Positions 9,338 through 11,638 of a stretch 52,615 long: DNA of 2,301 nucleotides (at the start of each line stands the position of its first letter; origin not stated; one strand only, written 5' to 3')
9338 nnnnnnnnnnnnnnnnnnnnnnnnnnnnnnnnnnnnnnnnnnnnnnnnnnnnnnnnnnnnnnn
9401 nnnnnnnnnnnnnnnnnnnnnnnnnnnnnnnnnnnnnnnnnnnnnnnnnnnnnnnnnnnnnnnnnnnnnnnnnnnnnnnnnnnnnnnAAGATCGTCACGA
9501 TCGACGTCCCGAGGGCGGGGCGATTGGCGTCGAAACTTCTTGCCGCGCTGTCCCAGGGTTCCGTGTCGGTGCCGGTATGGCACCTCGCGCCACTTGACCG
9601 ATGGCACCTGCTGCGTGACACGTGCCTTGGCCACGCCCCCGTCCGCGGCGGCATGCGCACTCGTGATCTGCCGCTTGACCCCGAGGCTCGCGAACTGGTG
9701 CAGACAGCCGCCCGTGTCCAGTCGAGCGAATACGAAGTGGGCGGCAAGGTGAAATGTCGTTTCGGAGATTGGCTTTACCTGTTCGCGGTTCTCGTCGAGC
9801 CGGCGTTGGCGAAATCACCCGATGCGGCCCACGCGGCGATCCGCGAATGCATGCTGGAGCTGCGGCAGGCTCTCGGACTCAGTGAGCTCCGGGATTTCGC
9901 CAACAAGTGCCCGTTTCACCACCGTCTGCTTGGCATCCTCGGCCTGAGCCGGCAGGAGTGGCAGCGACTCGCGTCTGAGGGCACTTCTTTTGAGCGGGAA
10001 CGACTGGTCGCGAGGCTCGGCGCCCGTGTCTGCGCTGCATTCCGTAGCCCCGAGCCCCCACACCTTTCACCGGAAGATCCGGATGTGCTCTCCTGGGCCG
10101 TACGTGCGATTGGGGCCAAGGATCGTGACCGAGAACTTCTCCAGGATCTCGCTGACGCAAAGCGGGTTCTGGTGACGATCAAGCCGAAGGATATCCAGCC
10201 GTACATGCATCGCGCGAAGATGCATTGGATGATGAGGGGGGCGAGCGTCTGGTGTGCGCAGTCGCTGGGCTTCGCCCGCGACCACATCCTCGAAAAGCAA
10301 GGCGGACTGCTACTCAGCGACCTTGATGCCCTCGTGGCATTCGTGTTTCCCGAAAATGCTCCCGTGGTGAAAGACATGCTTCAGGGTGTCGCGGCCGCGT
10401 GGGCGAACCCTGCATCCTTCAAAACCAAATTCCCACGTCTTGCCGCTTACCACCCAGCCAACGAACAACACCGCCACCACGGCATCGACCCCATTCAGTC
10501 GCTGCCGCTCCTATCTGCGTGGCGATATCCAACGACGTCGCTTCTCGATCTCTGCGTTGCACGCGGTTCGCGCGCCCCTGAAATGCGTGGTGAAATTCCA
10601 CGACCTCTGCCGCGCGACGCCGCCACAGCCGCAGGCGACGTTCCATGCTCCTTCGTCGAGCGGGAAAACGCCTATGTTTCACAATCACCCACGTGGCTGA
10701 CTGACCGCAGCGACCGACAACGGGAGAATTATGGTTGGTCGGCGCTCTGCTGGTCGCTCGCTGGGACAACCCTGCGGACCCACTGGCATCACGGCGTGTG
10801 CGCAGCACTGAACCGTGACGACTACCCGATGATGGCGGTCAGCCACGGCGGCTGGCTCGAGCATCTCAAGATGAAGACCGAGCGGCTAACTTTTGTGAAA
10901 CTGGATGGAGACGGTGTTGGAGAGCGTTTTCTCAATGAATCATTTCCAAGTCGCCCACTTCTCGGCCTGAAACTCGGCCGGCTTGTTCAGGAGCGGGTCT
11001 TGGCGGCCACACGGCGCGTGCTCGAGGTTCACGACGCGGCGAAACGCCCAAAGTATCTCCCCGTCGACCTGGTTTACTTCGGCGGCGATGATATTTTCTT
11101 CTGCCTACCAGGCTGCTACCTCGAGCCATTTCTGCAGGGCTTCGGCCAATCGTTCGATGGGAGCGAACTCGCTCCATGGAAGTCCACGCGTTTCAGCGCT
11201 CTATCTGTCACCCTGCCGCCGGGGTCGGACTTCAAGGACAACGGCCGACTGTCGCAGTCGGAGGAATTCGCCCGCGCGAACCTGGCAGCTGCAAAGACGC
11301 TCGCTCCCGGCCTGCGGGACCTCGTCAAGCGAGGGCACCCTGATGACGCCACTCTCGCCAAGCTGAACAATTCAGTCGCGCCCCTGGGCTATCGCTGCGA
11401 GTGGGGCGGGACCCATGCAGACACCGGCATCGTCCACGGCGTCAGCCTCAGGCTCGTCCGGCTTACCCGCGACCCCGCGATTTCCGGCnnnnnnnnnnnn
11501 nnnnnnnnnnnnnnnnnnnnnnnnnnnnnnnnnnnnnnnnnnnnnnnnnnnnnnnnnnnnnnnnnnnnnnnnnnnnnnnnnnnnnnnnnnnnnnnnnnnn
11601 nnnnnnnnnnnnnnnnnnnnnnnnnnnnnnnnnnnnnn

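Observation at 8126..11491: Single polypeptide combining putative signal generator (GGDD palm), sensor (CARF-like) and output (Lon-like protease)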

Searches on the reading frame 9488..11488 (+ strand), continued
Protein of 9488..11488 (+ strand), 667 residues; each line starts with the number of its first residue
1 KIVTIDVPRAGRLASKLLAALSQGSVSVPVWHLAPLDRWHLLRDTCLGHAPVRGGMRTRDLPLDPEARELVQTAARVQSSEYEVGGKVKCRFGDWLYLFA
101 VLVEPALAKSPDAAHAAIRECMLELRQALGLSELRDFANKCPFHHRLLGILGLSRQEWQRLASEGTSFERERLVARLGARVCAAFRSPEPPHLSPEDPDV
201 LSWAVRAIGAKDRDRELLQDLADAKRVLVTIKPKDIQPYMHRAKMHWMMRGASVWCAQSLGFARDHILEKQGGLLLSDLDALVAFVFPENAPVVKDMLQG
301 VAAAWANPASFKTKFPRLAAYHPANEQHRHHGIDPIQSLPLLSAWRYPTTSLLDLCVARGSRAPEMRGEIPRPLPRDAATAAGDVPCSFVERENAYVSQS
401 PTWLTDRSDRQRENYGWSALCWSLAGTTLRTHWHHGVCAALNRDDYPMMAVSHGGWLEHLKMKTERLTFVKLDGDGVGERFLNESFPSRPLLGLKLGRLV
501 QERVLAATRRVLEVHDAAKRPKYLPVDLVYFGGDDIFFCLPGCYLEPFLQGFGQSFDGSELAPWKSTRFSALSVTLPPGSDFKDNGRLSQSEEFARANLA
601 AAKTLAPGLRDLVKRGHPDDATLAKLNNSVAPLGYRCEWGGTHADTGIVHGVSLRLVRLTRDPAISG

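Call 90: search_protein_families(library=padloc, proteins=[L004:966-2414:+, L006:30-2999:+, L006:2966-4261:+, L006:6207-8483:+, L006:8502-9344:+, L007:8149-9306:+, L007:9293-9976:+, L007:12465-13847:+, L007:13856-14794:+, L007:4734-7883:+], max_evalue=0.01)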
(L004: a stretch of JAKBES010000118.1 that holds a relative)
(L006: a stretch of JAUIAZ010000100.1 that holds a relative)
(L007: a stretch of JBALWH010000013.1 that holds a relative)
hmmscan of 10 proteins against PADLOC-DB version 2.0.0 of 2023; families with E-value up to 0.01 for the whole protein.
L004:966-2414:+ (483 aa): 0 families

L006:30-2999:+ (990 aa): 16 families
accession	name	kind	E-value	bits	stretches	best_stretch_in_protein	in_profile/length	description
PDLC03920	MkoA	-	1.2e-102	343.1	1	199-980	504-1105/1112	-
PDLC03921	MkoA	-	1.7e-86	289.2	2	562-954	1184-1573/1607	-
PDLC03924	MkoC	-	2.2e-34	116.8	1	325-960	244-956/1136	-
PDLC05009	PDC-S37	-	8.7e-16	54.9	2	681-719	937-975/1550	-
PDLC02895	DpdJ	-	4.3e-12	41.7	2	682-962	193-468/2112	DpdJ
PDLC04140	mad8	-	9.6e-08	29.9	1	346-518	28-130/314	mads_8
PDLC02194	Hhe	-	2.2e-07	26.5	1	681-733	1380-1432/1911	-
PDLC01734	typeIV_RecD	-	1.6e-06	24.6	1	676-720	429-476/763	RecD_0_IVD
PDLC05065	PDC-S68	-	5.7e-06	22.4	1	675-720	697-745/1221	-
PDLC05035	PDC-S53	-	9.2e-06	22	0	348-396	513-559/900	-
PDLC05064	PDC-S68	-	1e-05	21.5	0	674-720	771-824/1273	-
PDLC03802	RTasHel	-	2.4e-05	21.4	1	330-397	6-73/675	DRT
PDLC05066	PDC-S68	-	0.00017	17.7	0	680-720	676-721/1202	-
PDLC01148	RecD_like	-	0.0003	17.2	0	677-720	399-445/719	RecD/Tra ATPase fused to N-terminal HHH domain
PDLC02372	Nhi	-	0.0017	15.1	0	346-406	200-256/470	-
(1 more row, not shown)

L006:2966-4261:+ (432 aa): 1 family
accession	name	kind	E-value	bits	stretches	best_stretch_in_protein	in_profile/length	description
PDLC03922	MkoB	-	3.2e-05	21.4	1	55-186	10-155/610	-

L006:6207-8483:+ (759 aa): 1 family
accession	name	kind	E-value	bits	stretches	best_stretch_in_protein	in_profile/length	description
PDLC03832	BovA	-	0.00014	19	1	620-710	546-634/711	-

L006:8502-9344:+ (281 aa): 0 families

L007:8149-9306:+ (386 aa): 0 families

L007:9293-9976:+ (228 aa): 0 families

L007:12465-13847:+ (461 aa): 14 families
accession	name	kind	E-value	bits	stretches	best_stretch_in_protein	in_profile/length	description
PDLC01338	Cas2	-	3e-09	35.3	1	375-433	2-57/76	"CAS-I,CAS-II,CAS-III,CAS-IV,CAS-V,CAS-VI; acquisition_2"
PDLC02027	Cas2d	-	1.4e-07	29.9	1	375-439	4-68/89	-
PDLC01756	Cas2g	-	1.8e-07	29.1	1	374-441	6-73/96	-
PDLC01748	Cas2_IIIa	-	2e-06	26.3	1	374-443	3-71/88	-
PDLC02074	Cas2_IIIb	-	2.4e-06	25.6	1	375-433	4-62/86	-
PDLC01443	Cas2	-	2.5e-06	25.9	1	373-440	2-67/86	"CAS-I,CAS-II,CAS-III,CAS-IV,CAS-V,CAS-VI; acquisition_2"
PDLC01649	Cas2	-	2.5e-06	25.7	1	374-431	3-59/70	"CAS-I,CAS-II,CAS-III,CAS-IV,CAS-V,CAS-VI; acquisition_2"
PDLC01749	Cas2b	-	5.1e-06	24.9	1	375-438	4-66/87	-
PDLC02078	Cas2b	-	6.3e-06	24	1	374-439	5-70/94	-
PDLC00936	Cas2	-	7.2e-06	24.4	1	375-439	2-69/83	Cas2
PDLC01751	Cas2c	-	1.2e-05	23.7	1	387-448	22-83/95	-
PDLC02076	Cas2b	-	2.5e-05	22.6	1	375-434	4-62/87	-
PDLC01251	Cas2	-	0.00084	17.6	1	374-430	3-59/84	"CAS-I,CAS-II,CAS-III,CAS-IV,CAS-V,CAS-VI; acquisition_2"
PDLC00935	Cas2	-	0.0014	17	1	374-436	3-70/96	CRISPR-associated endonuclease Cas2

L007:13856-14794:+ (313 aa): 31 families (the best 25 are shown)
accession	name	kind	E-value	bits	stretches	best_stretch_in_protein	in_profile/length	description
PDLC01608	Cas1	-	3.3e-57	192.1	1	7-282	4-276/276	"CAS-I,CAS-II,CAS-III,CAS-IV,CAS-V,CAS-VI; acquisition_1"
PDLC01248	Cas1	-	1.9e-55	186.4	1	16-284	15-263/289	"CAS-I,CAS-II,CAS-III,CAS-IV,CAS-V,CAS-VI; acquisition_1"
PDLC00928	Cas1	-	1.5e-53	179.9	1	12-282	10-282/315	Cas1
PDLC00927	Cas1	-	5.5e-49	165.1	1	12-283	10-288/327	CRISPR-associated endonuclease Cas1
PDLC01743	Cas1c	-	1.1e-44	151.1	1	3-282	7-292/337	-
PDLC01449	Cas1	-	2e-44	149.9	1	2-284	2-251/285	"CAS-I,CAS-II,CAS-III,CAS-IV,CAS-V,CAS-VI; acquisition_1"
PDLC01747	Cas1g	-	8.2e-43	144.8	1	13-281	209-477/523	-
PDLC02025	Cas1d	-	7.7e-42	141.9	1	1-282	1-272/316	-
PDLC01249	Cas1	-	3.4e-41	139.4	1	10-248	7-236/246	"CAS-I,CAS-II,CAS-III,CAS-IV,CAS-V,CAS-VI; acquisition_1"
PDLC01334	Cas1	-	4.6e-41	139.2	1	3-282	4-293/336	"CAS-I,CAS-II,CAS-III,CAS-IV,CAS-V,CAS-VI; acquisition_1"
PDLC00923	Cas1c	-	9.7e-41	138.2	1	3-282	5-296/340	"CRISPR-associated endonuclease Cas1, subtype I-C/DVULG"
PDLC01335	Cas1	-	1.6e-38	130.9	1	13-282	10-273/315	"CAS-I,CAS-II,CAS-III,CAS-IV,CAS-V,CAS-VI; acquisition_1"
PDLC01742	Cas1b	-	1e-37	128.4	1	13-282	13-281/326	-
PDLC02067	Cas1b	-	2.7e-33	113.6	1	16-282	214-488/533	-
PDLC00922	Cas1a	-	4.2e-32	109.5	1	18-291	28-312/347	"CRISPR-associated endonuclease Cas1, subtype MYXAN"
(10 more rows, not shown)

L007:4734-7883:+ (1050 aa): 1 family
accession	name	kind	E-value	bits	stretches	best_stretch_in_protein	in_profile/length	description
PDLC04140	mad8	-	0.00091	16.8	1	280-335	17-67/314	mads_8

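Call 95: find_related_loci(query=A4, collection=metagenome_contigs, flank=10000)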
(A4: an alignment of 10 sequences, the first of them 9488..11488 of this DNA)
Query A4 (667 aa) in metagenome_contigs; peptide patterns used: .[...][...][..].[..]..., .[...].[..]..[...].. (x = any residue, [..] = any of these).
600 stretches matched a pattern (row limit reached: there are more); 3 encode a relative of the query (tblastn E <= 1e-3); 3 distinct loci.
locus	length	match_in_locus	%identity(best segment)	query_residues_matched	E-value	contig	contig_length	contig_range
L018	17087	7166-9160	85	1-666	0e+0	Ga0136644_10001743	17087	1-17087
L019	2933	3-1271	58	248-667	8e-162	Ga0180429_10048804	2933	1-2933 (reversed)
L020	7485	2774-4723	35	12-656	2e-109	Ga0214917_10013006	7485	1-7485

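Call 100: search_solved_structures(query=L007:4734-7883:+, max_evalue=1)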
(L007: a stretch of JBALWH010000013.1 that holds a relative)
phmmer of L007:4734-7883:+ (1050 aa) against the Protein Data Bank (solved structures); distinct sequences matched with E-value up to 1: 0.

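Call 101: search_solved_structures(query=L007:1351-4497:+, max_evalue=1)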
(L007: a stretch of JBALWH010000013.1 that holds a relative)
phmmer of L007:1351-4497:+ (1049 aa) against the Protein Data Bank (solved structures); distinct sequences matched with E-value up to 1: 27.
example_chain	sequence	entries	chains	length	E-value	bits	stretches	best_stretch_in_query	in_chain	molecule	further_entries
1pjr_A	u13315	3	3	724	1.2e-25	92.8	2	293-715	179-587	PCRA | ATP-DEPENDENT HELICASE PCRA | HELICASE PCRA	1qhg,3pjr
3u44_A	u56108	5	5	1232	3e-25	91.5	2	293-817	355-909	ATP-dependent helicase/nuclease subunit A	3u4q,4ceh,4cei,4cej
3lfu_A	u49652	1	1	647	9.3e-25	89.9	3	290-415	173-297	DNA helicase II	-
6ppu_B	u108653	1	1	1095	1.1e-24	89.7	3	301-590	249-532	UvrD/REP helicase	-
2is1_A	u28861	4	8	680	1.6e-24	89.2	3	291-415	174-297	DNA helicase II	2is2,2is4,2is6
7sjr_B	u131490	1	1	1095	3e-24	88.2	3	301-590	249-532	DNA helicase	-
6ppr_B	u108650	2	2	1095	8.4e-24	86.7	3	301-590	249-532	UvrD/REP helicase | DNA 3'-5' helicase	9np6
4c2u_A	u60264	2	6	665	6.8e-22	80.4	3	290-415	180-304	DNA HELICASE II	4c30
4c2t_A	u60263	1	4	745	1.2e-21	79.6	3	290-415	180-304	DNA HELICASE II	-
2pjr_A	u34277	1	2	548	7.2e-17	63.8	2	8-95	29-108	PROTEIN (HELICASE PCRA)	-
1w36_B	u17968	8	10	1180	3.4e-16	61.6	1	298-499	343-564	EXODEOXYRIBONUCLEASE V BETA CHAIN | RecBCD enzyme subunit RecB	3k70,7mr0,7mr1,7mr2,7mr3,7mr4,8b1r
5mbv_B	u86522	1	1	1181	3.4e-16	61.6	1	298-499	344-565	RecBCD enzyme subunit RecB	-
6ppj_B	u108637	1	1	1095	3.5e-16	61.5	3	8-107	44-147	UvrD/REP helicase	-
8b1t_B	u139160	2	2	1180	4.1e-16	61.3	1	298-499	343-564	RecBCD enzyme subunit RecB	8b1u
6sjb_B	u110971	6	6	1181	4.1e-16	61.3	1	298-499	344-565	RecBCD enzyme subunit RecB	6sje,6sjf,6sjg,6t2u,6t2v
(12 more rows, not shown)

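Call 109: fold_search(model_id=the predicted structure, library=viral)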
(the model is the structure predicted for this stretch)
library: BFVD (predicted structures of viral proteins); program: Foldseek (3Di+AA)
matches with E <= 10: 187; with E <= 0.001: 0
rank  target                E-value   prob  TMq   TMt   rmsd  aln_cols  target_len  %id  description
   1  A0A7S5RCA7            7.7e-02  0.13  0.12  0.08  26.4       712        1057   10  (no name in the UniProt tables at hand)
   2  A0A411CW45            8.0e-02  0.13  0.10  0.09  26.5       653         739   12  (no name in the UniProt tables at hand)
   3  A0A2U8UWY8            9.2e-02  0.15  0.12  0.08  28.1       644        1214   10  DNA polymerase [Escherichia phage Gostya9]
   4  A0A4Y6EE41            9.2e-02  0.07  0.09  0.08  26.7       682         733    9  DNA polymerase I [Microbacterium phage TinyTimothy]
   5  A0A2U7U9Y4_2          2.1e-01  0.10  0.12  0.08  28.3       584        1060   13  Serine/threonine protein kinase [Pandoravirus quercus]
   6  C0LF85                2.2e-01  0.08  0.13  0.11  32.0       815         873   10  RNA-directed RNA polymerase [Soybean yellow mottle mosaic virus]
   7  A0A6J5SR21            2.4e-01  0.06  0.09  0.07  27.2       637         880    9  Bifunctional 3'-5' exonuclease/DNA polymerase [uncultured Caudovirales phage]
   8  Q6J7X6                2.5e-01  0.08  0.09  0.05  26.0       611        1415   11  Pas55 [Actinoplanes phage phiAsp2]
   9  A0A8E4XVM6            2.6e-01  0.09  0.11  0.08  30.2       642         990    9  DNA polymerase [Maribacter phage Colly_1]
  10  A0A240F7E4            2.7e-01  0.07  0.10  0.09  27.4       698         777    9  DNA-directed DNA polymerase [uncultured virus]
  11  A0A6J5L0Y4            3.5e-01  0.72  0.15  0.23   9.9       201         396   13  GGDEF domain [uncultured Caudovirales phage]
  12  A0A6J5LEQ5            4.0e-01  0.35  0.11  0.19  12.8       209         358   10  Diguanylate cyclase AdrA [uncultured Caudovirales phage]
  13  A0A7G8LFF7            4.6e-01  0.05  0.09  0.09  24.7       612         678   12  (no name in the UniProt tables at hand)
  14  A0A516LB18            5.2e-01  0.06  0.09  0.09  23.8       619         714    9  (no name in the UniProt tables at hand)
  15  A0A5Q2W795            5.4e-01  0.07  0.13  0.11  25.3       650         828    9  (no name in the UniProt tables at hand)
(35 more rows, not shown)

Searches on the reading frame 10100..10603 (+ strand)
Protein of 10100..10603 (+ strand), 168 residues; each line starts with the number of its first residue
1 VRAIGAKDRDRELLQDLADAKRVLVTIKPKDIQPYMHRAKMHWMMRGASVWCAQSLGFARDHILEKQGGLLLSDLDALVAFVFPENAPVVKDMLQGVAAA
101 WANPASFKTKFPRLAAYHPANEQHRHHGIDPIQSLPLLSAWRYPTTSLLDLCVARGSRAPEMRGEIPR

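Call 84: search_solved_structures(query=A9, max_evalue=10, show_alignments=4)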
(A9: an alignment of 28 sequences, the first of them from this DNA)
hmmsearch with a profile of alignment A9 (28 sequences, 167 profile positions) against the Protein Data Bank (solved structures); distinct sequences matched with E-value up to 10: 2.
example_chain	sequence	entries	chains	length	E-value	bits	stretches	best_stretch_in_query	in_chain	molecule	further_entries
7l6k_A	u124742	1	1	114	0.15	15.2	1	64-126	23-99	Apolipoprotein L1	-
7lf7_K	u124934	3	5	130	0.22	14.6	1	64-126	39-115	Apolipoprotein L1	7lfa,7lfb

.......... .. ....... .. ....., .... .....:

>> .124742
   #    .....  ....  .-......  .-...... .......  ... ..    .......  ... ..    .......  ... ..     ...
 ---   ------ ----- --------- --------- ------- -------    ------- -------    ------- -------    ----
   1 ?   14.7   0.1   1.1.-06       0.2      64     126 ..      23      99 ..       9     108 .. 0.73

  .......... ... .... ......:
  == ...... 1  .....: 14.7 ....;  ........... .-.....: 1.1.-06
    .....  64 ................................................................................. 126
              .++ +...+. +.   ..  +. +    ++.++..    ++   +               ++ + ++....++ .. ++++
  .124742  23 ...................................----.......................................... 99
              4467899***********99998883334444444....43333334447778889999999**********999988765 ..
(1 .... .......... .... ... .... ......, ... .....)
